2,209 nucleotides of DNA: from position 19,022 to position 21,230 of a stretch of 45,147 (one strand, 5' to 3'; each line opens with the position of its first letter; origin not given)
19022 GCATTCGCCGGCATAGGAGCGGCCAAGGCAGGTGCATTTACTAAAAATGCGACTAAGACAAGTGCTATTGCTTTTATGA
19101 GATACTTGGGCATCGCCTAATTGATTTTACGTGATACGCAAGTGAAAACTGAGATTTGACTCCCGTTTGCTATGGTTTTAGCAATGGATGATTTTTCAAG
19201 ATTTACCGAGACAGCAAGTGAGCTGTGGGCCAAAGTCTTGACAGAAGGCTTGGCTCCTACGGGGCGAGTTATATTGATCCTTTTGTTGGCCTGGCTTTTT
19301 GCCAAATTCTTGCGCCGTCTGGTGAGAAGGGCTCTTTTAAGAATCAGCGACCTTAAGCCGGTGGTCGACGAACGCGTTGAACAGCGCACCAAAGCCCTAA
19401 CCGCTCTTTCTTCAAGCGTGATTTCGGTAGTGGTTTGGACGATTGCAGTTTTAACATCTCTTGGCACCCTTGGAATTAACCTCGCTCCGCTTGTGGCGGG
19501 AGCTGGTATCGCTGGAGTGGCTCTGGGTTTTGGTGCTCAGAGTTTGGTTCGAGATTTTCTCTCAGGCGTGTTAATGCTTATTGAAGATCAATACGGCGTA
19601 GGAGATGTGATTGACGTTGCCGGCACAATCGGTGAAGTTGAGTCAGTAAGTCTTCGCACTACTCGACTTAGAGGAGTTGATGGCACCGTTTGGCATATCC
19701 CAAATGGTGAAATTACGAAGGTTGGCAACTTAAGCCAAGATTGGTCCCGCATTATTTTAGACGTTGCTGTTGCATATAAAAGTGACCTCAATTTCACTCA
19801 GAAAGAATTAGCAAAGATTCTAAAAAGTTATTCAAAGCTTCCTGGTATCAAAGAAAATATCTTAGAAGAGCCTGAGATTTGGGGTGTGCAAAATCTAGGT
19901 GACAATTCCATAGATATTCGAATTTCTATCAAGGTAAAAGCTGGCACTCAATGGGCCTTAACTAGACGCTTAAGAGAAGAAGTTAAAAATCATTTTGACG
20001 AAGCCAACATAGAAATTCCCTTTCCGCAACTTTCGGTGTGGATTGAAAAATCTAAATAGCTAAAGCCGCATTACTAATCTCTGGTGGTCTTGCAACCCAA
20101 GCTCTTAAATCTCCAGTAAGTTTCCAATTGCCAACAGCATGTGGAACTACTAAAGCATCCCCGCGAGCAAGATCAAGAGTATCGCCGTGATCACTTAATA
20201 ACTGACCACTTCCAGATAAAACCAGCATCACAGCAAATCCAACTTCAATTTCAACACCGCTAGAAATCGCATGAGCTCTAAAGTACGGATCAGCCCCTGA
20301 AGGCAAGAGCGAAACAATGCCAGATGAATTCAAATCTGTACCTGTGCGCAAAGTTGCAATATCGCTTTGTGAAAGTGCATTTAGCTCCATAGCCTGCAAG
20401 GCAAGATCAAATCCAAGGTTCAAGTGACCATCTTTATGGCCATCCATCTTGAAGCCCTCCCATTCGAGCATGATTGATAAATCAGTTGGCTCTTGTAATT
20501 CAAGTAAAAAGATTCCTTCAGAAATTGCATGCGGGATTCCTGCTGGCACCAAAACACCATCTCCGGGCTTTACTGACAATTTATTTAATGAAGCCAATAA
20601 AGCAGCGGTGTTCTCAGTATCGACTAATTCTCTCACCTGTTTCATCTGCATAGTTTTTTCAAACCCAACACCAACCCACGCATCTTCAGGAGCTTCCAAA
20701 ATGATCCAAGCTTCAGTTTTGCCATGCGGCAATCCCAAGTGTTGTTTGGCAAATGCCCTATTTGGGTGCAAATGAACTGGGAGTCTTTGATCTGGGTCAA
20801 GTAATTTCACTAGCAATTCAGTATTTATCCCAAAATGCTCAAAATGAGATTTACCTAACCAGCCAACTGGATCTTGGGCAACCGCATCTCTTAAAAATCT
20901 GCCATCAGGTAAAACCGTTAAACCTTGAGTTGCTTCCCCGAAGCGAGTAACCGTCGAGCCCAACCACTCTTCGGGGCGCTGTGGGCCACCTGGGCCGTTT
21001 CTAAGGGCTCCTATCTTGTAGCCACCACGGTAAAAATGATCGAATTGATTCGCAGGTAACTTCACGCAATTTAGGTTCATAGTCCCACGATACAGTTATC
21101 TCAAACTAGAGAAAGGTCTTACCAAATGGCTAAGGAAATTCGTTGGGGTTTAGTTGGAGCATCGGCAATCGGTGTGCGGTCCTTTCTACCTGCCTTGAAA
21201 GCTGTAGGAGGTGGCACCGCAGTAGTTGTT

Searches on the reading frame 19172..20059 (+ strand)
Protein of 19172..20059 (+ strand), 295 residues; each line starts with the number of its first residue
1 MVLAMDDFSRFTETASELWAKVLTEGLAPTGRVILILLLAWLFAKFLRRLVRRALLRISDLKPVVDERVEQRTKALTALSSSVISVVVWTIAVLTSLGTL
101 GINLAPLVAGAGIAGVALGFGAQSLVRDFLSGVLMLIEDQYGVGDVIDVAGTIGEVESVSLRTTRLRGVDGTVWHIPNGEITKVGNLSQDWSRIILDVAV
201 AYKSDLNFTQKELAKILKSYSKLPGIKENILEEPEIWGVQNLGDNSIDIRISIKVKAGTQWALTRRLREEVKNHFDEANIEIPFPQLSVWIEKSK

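Call 52: search_protein_families(library=pfam, proteins=[window:19172-20059:+], max_evalue=0.00001)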
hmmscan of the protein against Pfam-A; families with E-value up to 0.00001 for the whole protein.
window:19172-20059:+ (295 aa): 3 families
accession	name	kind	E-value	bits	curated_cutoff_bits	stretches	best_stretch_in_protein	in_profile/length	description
PF00924.24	MS_channel_2nd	-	4.7e-18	65.5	20.2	1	125-188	2-67/68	Mechanosensitive ion channel, beta-domain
PF21088.3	MS_channel_1st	-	2e-09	37.7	23.1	1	83-123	2-42/42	Mechanosensitive ion channel, transmembrane helices 2/3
PF21082.3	MS_channel_3rd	-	2.6e-07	31.4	21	1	196-282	3-88/88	Mechanosensitive ion channel MscS, C-terminal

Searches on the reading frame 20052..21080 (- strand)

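Call 55: search_protein_families(library=pfam, proteins=[window:20052-21080:-], max_evalue=0.00001)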
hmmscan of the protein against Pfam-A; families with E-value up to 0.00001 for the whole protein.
window:20052-21080:- (342 aa): 1 family
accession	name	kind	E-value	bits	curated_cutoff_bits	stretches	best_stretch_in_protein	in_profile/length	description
PF21621.3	MPI_cupin_dom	-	1.7e-06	28.4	27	0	281-329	29-76/79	Mannose-6-phosphate isomerase, cupin domain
